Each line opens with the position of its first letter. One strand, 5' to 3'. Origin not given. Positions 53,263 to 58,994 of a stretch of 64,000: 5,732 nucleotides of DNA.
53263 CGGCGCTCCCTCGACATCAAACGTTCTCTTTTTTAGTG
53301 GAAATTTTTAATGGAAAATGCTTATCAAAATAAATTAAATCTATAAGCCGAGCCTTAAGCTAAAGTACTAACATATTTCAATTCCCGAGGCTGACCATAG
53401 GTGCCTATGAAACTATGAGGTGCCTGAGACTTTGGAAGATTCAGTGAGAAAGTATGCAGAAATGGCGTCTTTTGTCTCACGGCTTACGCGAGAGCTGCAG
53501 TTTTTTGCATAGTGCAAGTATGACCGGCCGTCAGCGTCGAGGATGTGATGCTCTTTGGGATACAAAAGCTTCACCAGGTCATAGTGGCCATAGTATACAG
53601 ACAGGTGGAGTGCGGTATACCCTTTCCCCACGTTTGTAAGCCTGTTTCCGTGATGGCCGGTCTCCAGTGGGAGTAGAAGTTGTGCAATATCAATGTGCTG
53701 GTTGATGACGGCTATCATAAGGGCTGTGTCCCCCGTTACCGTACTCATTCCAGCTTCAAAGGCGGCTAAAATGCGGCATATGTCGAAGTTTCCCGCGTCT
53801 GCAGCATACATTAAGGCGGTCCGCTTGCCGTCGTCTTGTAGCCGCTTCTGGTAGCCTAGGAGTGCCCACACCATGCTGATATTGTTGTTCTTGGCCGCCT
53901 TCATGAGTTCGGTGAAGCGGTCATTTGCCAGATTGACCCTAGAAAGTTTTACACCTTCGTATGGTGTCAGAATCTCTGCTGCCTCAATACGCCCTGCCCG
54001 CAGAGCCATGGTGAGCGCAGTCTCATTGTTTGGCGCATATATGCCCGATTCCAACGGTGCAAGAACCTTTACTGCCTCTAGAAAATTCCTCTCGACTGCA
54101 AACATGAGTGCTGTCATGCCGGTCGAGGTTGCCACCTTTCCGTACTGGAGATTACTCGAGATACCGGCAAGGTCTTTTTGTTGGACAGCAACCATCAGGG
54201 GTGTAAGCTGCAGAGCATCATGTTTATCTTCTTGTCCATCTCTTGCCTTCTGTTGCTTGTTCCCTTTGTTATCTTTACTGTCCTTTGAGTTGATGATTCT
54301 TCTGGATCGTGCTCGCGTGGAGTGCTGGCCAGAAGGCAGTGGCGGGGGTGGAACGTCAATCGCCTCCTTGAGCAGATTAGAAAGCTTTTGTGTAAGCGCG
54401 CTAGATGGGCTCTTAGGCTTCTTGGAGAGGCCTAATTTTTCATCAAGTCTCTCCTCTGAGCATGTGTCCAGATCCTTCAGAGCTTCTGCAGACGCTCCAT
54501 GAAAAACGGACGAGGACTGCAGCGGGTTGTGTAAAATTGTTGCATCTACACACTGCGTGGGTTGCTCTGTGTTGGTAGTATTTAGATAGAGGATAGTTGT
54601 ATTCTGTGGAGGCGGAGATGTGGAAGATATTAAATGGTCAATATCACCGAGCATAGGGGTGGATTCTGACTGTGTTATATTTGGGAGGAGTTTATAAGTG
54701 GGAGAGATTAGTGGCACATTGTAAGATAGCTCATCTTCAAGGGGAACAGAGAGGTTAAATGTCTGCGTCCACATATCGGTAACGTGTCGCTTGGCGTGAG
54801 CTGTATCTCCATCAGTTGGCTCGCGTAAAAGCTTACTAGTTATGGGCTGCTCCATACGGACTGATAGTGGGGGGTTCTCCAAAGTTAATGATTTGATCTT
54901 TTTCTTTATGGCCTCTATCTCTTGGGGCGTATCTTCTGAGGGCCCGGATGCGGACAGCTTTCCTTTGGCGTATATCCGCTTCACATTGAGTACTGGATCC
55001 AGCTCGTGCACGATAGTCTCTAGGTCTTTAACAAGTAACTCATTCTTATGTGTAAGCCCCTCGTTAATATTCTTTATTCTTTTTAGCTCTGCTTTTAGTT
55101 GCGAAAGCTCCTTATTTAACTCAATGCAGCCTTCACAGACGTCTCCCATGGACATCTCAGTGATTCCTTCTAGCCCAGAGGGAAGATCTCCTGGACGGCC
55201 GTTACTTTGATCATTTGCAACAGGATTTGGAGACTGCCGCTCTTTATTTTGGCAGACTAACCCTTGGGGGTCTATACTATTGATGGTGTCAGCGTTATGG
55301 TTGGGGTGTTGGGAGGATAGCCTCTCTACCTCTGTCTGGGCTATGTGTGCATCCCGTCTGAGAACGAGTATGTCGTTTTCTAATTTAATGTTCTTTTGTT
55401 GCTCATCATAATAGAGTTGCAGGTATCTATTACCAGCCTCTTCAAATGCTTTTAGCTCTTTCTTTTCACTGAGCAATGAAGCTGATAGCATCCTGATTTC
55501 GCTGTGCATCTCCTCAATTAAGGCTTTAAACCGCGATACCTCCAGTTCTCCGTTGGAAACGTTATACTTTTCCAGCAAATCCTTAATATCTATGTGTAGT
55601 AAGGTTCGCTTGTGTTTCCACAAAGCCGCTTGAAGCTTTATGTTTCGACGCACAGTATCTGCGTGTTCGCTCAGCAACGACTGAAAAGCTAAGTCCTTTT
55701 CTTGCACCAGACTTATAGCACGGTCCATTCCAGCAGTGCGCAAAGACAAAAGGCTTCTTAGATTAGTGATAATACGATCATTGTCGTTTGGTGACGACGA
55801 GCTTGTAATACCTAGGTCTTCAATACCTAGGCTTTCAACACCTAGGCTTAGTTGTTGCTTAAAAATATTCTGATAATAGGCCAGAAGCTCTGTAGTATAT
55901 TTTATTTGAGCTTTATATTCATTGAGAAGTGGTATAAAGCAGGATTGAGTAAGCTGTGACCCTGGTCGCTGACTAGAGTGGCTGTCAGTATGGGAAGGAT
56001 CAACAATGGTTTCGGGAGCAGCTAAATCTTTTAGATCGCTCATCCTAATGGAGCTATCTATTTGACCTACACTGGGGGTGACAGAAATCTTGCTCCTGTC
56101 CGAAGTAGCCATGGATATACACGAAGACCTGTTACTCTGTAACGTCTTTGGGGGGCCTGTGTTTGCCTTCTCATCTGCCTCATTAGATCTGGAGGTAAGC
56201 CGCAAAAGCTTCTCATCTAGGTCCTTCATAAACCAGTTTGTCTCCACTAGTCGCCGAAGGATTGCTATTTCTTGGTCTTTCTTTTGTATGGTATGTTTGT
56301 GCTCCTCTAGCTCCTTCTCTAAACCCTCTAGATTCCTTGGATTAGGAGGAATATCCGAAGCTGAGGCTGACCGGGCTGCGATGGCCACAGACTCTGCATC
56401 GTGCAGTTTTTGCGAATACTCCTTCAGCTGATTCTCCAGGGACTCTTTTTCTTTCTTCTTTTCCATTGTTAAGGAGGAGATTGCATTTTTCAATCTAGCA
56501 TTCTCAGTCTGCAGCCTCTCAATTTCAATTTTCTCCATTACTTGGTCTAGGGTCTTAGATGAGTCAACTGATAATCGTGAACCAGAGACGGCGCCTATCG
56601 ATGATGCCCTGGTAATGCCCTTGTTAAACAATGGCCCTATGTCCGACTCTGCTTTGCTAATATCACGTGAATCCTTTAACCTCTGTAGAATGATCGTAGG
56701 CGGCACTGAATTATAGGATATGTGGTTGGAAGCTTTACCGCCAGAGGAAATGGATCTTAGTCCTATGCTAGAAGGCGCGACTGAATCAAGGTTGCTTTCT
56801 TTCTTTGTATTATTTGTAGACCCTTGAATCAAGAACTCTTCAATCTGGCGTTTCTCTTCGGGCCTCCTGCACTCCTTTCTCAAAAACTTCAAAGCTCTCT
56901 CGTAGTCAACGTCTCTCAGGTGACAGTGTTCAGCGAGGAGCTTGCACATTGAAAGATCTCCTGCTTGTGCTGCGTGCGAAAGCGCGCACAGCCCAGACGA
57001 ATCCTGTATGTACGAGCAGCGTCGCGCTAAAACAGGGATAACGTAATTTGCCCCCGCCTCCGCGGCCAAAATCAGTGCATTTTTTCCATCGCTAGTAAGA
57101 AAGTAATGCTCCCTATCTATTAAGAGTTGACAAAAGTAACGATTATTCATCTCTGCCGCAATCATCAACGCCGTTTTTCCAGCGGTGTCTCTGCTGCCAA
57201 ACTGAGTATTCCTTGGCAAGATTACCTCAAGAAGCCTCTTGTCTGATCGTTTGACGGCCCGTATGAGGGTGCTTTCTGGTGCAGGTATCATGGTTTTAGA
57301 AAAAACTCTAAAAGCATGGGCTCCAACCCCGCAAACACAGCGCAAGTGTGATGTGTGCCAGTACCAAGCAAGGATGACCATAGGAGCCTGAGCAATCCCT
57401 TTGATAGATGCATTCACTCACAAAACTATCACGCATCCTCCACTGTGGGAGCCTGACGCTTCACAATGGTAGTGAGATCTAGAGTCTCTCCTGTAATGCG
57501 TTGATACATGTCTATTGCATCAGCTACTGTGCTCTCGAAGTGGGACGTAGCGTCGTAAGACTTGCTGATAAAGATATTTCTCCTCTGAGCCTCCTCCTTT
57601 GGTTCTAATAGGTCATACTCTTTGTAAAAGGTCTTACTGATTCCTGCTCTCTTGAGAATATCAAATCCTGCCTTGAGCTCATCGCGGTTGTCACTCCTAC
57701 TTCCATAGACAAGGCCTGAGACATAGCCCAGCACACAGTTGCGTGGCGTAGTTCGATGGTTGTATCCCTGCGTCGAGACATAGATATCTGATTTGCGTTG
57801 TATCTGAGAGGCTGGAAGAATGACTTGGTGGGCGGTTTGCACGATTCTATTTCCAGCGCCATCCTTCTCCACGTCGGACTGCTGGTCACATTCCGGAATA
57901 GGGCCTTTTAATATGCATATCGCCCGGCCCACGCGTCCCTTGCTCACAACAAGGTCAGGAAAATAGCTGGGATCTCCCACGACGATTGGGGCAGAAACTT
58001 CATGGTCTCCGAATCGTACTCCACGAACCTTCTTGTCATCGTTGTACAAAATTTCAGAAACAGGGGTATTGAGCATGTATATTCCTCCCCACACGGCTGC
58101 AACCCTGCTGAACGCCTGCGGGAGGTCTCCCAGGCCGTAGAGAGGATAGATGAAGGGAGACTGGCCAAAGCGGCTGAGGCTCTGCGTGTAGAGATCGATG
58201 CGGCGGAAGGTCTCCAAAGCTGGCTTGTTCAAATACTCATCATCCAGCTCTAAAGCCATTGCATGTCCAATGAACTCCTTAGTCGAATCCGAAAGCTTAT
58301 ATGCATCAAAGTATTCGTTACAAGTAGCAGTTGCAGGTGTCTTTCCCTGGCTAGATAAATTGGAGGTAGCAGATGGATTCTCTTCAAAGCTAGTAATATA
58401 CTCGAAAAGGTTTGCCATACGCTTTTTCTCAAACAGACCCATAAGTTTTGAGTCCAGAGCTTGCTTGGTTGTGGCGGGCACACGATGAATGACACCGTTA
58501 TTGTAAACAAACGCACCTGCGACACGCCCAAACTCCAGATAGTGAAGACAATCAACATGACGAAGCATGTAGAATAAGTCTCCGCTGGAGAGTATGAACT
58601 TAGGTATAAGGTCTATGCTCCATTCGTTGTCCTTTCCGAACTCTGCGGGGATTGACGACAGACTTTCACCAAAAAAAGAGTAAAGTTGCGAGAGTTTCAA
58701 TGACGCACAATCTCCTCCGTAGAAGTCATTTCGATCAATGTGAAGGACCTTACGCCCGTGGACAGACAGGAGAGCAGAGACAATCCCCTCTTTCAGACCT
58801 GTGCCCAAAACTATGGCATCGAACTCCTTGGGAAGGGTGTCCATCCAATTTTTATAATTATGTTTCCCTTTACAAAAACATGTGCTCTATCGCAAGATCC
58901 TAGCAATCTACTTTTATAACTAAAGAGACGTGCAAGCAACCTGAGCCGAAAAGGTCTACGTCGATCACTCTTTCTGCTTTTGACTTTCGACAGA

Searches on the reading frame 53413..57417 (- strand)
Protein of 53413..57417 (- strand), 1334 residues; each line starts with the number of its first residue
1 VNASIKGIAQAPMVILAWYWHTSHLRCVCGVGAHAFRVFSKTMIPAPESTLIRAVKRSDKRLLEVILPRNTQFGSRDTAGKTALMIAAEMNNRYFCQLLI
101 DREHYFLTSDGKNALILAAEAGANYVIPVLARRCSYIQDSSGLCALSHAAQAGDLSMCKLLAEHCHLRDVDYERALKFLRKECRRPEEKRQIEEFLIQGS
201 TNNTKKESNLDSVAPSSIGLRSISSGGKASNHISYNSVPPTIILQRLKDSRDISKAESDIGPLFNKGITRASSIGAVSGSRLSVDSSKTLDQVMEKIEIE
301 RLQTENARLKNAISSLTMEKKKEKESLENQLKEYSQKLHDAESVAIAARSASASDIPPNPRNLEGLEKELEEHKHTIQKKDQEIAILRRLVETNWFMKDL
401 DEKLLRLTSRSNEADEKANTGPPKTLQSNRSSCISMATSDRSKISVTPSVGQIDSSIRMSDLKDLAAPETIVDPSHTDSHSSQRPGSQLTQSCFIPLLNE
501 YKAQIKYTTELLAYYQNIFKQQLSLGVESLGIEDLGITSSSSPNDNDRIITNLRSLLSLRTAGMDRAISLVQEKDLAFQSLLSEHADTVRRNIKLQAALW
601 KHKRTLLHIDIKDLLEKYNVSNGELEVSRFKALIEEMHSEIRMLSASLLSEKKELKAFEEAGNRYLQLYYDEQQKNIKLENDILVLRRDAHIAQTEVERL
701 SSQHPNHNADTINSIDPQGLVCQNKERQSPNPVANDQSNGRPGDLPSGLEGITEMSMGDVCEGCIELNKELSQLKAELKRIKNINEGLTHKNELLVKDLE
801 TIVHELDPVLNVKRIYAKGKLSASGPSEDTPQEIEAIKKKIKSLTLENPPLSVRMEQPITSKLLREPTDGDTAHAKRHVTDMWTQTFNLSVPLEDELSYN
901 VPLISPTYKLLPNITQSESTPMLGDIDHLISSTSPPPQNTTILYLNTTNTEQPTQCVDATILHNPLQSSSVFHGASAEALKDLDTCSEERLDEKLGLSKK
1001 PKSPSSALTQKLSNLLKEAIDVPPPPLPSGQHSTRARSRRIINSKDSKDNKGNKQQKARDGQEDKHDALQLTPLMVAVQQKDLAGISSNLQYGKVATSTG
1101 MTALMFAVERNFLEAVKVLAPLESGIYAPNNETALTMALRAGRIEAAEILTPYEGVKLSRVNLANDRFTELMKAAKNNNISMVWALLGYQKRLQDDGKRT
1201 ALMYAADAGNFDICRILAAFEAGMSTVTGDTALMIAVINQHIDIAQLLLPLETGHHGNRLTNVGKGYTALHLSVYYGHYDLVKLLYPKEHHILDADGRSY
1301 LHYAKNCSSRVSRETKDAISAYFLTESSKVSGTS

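Call 63: search_protein_families(library=pfam, proteins=[window:53413-57417:-], max_evalue=0.00001)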
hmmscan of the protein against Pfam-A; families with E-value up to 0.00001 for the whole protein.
window:53413-57417:- (1334 aa): 5 families
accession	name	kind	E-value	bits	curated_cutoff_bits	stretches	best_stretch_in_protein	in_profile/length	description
PF12796.13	Ank_2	-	2.5e-50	169.4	27.3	3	1171-1250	1-81/90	Ankyrin repeats (3 copies)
PF00023.36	Ank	-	4.3e-26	90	21.1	0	1266-1286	2-22/33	Ankyrin repeat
PF13637.12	Ank_4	-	8.4e-22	77.2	22.7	0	1234-1285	2-49/50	Ankyrin repeats (many copies)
PF13606.12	Ank_3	-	3.2e-18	64.1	22.3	0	1266-1285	2-21/30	Ankyrin repeat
PF13857.12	Ank_5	-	6.4e-17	61.9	27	0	1261-1304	9-56/56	Ankyrin repeats (many copies)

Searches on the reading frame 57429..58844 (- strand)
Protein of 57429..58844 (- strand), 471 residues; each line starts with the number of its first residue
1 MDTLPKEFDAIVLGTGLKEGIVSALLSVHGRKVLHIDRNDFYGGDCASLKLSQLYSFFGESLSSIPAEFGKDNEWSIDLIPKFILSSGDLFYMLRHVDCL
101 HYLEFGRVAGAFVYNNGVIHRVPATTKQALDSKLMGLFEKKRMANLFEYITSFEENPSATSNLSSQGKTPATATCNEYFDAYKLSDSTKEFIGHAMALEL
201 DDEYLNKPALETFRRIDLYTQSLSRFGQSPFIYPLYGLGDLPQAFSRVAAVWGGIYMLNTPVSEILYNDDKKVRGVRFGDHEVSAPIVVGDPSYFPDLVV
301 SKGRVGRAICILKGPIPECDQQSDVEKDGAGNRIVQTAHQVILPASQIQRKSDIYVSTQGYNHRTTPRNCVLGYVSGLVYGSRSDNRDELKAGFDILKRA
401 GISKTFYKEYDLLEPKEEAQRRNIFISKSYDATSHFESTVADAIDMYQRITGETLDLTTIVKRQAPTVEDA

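Call 63: search_protein_families(library=pfam, proteins=[window:57429-58844:-], max_evalue=0.00001)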
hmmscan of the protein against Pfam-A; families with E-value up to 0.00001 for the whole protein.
window:57429-58844:- (471 aa): 1 family
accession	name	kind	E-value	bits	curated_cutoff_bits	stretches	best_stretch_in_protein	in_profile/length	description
PF00996.24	GDI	-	1.4e-151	505.4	23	1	6-459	3-433/436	GDP dissociation inhibitor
